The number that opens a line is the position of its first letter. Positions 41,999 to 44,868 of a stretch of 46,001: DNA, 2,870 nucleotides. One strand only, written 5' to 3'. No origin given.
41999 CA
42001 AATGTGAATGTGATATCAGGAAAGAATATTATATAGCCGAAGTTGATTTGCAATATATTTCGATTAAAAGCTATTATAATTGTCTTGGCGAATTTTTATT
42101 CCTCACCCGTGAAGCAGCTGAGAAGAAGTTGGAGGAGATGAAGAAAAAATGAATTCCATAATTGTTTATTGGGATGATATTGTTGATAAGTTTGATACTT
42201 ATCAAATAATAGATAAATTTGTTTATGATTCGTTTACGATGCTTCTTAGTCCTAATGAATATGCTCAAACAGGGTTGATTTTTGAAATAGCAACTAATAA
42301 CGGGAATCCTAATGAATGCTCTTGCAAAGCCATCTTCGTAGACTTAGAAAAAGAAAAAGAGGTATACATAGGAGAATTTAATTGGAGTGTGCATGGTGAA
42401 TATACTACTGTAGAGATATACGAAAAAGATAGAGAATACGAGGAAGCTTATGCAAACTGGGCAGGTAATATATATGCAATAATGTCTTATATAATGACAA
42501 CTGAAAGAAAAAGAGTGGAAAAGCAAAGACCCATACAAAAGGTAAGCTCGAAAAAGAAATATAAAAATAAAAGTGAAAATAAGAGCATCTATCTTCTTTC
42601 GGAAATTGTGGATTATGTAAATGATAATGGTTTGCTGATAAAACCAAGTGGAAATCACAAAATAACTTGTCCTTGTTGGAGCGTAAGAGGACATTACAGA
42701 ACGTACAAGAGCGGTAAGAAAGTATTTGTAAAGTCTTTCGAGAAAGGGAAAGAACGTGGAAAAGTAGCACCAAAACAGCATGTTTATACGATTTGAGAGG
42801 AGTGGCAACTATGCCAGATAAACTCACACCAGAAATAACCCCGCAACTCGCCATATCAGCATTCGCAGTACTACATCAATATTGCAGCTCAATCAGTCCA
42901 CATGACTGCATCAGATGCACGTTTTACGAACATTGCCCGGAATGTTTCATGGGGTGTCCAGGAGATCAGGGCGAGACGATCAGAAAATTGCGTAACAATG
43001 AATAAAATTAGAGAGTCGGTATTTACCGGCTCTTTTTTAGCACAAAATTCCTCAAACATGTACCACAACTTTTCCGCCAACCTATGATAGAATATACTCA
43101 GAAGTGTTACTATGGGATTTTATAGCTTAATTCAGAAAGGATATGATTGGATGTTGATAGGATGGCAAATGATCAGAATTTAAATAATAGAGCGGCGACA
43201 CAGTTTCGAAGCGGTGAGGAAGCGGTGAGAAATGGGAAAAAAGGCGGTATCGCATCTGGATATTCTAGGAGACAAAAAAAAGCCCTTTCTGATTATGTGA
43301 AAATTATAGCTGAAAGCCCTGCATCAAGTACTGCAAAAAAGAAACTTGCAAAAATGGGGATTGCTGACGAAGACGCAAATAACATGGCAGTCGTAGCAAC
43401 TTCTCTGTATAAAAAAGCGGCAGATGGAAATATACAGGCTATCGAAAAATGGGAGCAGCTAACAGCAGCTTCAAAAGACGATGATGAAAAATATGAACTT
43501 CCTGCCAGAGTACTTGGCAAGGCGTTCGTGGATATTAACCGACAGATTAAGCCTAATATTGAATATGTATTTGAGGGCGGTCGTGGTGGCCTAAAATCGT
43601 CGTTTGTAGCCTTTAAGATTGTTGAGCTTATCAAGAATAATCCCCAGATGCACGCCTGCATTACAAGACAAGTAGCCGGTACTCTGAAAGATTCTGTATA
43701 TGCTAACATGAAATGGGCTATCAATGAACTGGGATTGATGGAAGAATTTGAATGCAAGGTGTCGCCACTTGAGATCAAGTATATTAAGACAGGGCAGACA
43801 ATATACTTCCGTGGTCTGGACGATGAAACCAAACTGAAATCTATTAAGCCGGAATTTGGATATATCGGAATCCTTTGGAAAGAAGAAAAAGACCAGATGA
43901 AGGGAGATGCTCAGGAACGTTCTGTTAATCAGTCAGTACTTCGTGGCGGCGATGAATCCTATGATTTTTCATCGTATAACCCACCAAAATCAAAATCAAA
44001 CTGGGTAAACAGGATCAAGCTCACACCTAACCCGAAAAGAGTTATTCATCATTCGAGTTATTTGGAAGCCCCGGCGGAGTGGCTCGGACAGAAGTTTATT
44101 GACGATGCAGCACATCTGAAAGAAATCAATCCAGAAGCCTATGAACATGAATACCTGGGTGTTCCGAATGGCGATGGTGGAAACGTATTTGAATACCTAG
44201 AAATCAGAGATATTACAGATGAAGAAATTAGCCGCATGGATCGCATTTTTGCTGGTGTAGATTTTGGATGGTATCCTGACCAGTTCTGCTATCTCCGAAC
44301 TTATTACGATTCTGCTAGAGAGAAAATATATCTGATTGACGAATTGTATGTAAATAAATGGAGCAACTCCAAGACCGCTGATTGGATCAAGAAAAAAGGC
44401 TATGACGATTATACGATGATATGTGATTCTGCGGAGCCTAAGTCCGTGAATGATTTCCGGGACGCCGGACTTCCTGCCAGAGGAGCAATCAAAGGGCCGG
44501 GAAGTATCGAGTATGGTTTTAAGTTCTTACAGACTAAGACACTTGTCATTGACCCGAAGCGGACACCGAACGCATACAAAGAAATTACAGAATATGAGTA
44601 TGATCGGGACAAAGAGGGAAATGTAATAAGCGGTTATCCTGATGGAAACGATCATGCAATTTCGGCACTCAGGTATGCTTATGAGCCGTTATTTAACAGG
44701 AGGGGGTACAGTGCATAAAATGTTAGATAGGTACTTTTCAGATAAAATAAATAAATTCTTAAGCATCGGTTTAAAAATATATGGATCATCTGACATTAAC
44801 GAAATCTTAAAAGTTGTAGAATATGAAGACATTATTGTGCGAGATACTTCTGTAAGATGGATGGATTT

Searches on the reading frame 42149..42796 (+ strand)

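Call 6: search_protein_families(library=pfam, proteins=[window:42149-42796:+], max_evalue=0.01)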
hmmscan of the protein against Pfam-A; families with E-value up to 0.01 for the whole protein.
window:42149-42796:+ (215 aa): 0 families

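Call 7: search_protein_families(library=phrogs, proteins=[window:42149-42796:+], max_evalue=0.001)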
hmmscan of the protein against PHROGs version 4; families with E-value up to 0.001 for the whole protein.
window:42149-42796:+ (215 aa): 1 family
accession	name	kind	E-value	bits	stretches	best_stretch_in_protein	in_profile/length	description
phrog_10678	-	unknown function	6.5e-14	53.5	1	63-210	63-211/214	-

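Call 78: search_protein_families(library=ncbifam, proteins=[window:42149-42796:+], max_evalue=0.1)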
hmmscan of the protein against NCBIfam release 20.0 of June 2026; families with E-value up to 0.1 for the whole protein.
window:42149-42796:+ (215 aa): 0 families

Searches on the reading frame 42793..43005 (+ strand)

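Call 6: search_protein_families(library=pfam, proteins=[window:42793-43005:+], max_evalue=0.01)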
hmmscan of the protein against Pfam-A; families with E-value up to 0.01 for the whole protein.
window:42793-43005:+ (70 aa): 1 family
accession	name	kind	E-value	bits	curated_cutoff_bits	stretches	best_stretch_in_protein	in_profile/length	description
PF14843.11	GF_recep_IV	-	0.0031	17.8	29.5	1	29-60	65-97/132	Growth factor receptor domain IV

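Call 7: search_protein_families(library=phrogs, proteins=[window:42793-43005:+], max_evalue=0.001)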
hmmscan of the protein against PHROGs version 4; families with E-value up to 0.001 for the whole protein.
window:42793-43005:+ (70 aa): 0 families

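Call 78: search_protein_families(library=ncbifam, proteins=[window:42793-43005:+], max_evalue=0.1)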
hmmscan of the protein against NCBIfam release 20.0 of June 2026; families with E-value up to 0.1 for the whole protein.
window:42793-43005:+ (70 aa): 0 families

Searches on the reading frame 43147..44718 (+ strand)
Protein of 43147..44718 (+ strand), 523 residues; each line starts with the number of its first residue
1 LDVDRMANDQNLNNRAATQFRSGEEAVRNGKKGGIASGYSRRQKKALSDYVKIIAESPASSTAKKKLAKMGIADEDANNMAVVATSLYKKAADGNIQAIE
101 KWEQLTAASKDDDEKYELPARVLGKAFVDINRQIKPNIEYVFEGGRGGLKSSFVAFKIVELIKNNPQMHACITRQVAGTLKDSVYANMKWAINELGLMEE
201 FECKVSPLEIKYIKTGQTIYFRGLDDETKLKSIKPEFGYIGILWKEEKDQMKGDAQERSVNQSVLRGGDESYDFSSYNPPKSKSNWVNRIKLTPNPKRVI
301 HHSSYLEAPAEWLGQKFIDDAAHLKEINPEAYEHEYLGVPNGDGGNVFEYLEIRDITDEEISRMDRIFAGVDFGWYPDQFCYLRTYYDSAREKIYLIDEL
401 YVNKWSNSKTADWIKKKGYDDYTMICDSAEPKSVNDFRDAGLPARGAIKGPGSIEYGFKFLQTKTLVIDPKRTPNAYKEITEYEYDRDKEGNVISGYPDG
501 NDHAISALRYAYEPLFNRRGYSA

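Call 6: search_protein_families(library=pfam, proteins=[window:43147-44718:+], max_evalue=0.01)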
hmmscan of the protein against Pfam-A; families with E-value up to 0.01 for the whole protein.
window:43147-44718:+ (523 aa): 3 families
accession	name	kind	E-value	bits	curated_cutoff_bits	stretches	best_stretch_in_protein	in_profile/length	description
PF04466.19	Terminase_3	-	2.3e-34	119.1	23.2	1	141-338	6-200/201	Phage terminase large subunit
PF17288.8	Terminase_3C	-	7.7e-15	56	26.7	1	372-512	1-153/155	Terminase RNAseH like domain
PF03237.21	Terminase_6N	-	0.0017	18.5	22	1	209-353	69-213/215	Terminase large subunit, T4likevirus-type, N-terminal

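Call 7: search_protein_families(library=phrogs, proteins=[window:43147-44718:+], max_evalue=0.001)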
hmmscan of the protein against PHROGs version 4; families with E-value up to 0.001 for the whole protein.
window:43147-44718:+ (523 aa): 8 families
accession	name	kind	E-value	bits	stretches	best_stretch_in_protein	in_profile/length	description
phrog_3717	-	head and packaging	3.9e-48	165.3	1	136-380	22-265/277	terminase large subunit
phrog_2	-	head and packaging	1e-40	141.3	1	132-519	275-596/807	terminase large subunit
phrog_5653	-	head and packaging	3.4e-40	138.9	1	344-513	7-178/199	terminase large subunit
phrog_6672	-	head and packaging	3.4e-29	102.3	1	392-520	5-134/145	terminase large subunit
phrog_18557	-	head and packaging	3.1e-27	95.5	1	445-520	2-78/88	terminase large subunit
phrog_2412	-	unknown function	1.7e-16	61.6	1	6-118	1-109/150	-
phrog_8711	-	head and packaging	6.4e-13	49.6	1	124-199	14-87/89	terminase large subunit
phrog_10250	-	head and packaging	3e-05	24.8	1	325-517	3-217/228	terminase large subunit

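Call 20: find_related_loci(query=window:43147-44718:+, collection=viral_contigs, flank=3000)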
Query window:43147-44718:+ (523 aa) in viral_contigs; peptide patterns used: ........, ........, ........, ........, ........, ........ (x = any residue, [..] = any of these).
450 stretches matched a pattern; 443 encode a relative of the query (tblastn E <= 1e-3); the best 80 are kept; 80 distinct loci.
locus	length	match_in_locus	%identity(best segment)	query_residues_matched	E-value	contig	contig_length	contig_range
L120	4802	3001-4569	100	1-523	0e+0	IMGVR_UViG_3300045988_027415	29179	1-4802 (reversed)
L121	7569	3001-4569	99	1-523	0e+0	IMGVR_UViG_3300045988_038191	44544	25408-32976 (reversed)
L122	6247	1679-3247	100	1-523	0e+0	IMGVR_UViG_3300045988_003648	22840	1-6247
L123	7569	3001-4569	100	1-523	0e+0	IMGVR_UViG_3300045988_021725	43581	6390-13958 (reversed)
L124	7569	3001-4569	99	1-523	0e+0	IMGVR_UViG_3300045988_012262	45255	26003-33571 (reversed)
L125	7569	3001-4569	98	1-523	0e+0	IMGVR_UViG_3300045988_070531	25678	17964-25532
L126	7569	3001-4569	98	1-523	0e+0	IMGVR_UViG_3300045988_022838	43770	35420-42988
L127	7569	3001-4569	97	1-523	0e+0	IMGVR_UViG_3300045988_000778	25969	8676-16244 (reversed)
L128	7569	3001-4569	97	1-523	0e+0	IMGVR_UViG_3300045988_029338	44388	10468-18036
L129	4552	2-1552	98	7-523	0e+0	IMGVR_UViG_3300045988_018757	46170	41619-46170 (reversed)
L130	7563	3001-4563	97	1-523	0e+0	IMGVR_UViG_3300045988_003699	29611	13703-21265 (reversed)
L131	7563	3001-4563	97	1-523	0e+0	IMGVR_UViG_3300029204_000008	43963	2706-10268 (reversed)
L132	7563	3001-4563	97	1-523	0e+0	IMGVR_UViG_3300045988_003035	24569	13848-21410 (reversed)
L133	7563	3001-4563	97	1-523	0e+0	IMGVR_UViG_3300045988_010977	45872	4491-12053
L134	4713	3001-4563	97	1-523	0e+0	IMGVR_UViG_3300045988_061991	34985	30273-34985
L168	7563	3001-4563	89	1-523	0e+0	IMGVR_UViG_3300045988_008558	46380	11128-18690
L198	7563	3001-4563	89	1-523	0e+0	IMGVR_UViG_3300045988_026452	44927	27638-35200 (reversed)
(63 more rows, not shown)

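Call 32: search_protein_families(library=pfam, proteins=[L168:2594-2890:+, L198:2591-2890:+, L168:1931-2416:+, L168:2413-2568:+, L168:1209-1730:+, L127:1555-1896:-, L127:1838-2446:-, L127:2427-2813:-], max_evalue=0.05)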
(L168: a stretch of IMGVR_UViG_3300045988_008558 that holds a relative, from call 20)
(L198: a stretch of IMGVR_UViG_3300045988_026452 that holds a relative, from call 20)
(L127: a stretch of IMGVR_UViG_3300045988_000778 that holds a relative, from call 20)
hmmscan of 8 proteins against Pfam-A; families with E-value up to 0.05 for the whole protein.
L168:2594-2890:+ (98 aa): 1 family
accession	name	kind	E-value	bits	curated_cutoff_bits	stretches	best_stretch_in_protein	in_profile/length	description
PF09208.16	Endonuc-MspI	-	0.037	14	25.6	1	24-75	36-84/259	Restriction endonuclease MspI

L198:2591-2890:+ (99 aa): 1 family
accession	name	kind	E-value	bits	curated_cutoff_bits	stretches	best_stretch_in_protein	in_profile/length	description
PF09461.15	PcF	-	0.021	15.6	25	1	13-45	12-43/45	Phytotoxin PcF protein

L168:1931-2416:+ (161 aa): 0 families

L168:2413-2568:+ (51 aa): 0 families

L168:1209-1730:+ (173 aa): 0 families

L127:1555-1896:- (113 aa): 3 families
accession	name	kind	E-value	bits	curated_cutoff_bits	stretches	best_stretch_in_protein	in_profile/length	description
PF13384.12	HTH_23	-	0.0044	17.2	24.6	0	54-86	7-39/50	Homeodomain-like domain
PF25787.1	HTH_SB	-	0.0059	16.8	43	1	52-83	10-41/53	Sleeping Beauty transposase HTH domain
PF13936.12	HTH_38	-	0.048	13.9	27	0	57-82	13-38/44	Helix-turn-helix domain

L127:1838-2446:- (202 aa): 0 families

L127:2427-2813:- (128 aa): 1 family
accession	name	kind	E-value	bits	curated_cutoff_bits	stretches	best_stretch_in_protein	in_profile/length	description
PF18950.5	DUF5694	-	0.024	15.5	27.5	1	63-119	18-68/185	Family of unknown function (DUF5694)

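Call 33: search_protein_families(library=phrogs, proteins=[L168:2594-2890:+, L198:2591-2890:+, L168:1931-2416:+, L168:2413-2568:+, L168:1209-1730:+, L127:1555-1896:-, L127:1838-2446:-, L127:2427-2813:-], max_evalue=0.01)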
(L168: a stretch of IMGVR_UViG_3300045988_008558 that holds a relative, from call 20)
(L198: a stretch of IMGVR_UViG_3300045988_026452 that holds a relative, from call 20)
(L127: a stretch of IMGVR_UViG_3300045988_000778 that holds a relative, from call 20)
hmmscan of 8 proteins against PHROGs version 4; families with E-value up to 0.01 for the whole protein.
L168:2594-2890:+ (98 aa): 0 families

L198:2591-2890:+ (99 aa): 1 family
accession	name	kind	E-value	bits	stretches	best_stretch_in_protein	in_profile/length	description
phrog_11237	-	unknown function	0.002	19.3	1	31-84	76-129/139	-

L168:1931-2416:+ (161 aa): 1 family
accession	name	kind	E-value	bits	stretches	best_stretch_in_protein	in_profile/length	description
phrog_2776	-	unknown function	5.6e-22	79.3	1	24-156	26-153/181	-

L168:2413-2568:+ (51 aa): 0 families

L168:1209-1730:+ (173 aa): 1 family
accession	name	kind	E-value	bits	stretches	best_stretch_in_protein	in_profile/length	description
phrog_36771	-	unknown function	0.00014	22.9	1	88-117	8-37/105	-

L127:1555-1896:- (113 aa): 3 families
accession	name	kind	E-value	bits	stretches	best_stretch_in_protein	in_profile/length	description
phrog_4538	-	unknown function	1.4e-05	25.2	0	5-51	351-397/447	-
phrog_3855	-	DNA, RNA and nucleotide metabolism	0.00058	21.3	1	23-88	40-103/115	HTH DNA binding protein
phrog_664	-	DNA, RNA and nucleotide metabolism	0.0084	17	0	49-106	86-143/210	DNA binding protein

L127:1838-2446:- (202 aa): 4 families
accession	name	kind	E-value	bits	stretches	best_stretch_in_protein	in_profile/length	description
phrog_25567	-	unknown function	8.5e-11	42.8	1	130-189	52-110/115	-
phrog_2104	-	unknown function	0.0048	18.1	1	132-178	42-88/103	-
phrog_3163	-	unknown function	0.0082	17.1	0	59-123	14-74/121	-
phrog_22087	-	unknown function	0.0091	17.2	0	139-183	61-105/126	-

L127:2427-2813:- (128 aa): 3 families
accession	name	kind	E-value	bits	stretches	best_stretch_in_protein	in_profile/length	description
phrog_28198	-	unknown function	0.00023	22.4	1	1-53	1-54/79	-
phrog_8305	-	unknown function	0.0029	18.5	0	1-44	1-57/124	-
phrog_30054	-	unknown function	0.0073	17.6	0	3-53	28-81/111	-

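Call 78: search_protein_families(library=ncbifam, proteins=[L168:2594-2887:+, L198:2591-2887:+], max_evalue=0.1)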
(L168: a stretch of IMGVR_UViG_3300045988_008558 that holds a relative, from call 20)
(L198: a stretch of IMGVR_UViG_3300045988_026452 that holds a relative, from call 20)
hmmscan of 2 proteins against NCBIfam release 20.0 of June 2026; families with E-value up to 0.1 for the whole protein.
L168:2594-2887:+ (98 aa): 1 family
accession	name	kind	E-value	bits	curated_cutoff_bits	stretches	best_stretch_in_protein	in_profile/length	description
NF010009.0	PRK13482.1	equivalog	0.0024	17.1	201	1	10-74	238-304/357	DNA integrity scanning diadenylate cyclase DisA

L198:2591-2887:+ (99 aa): 0 families
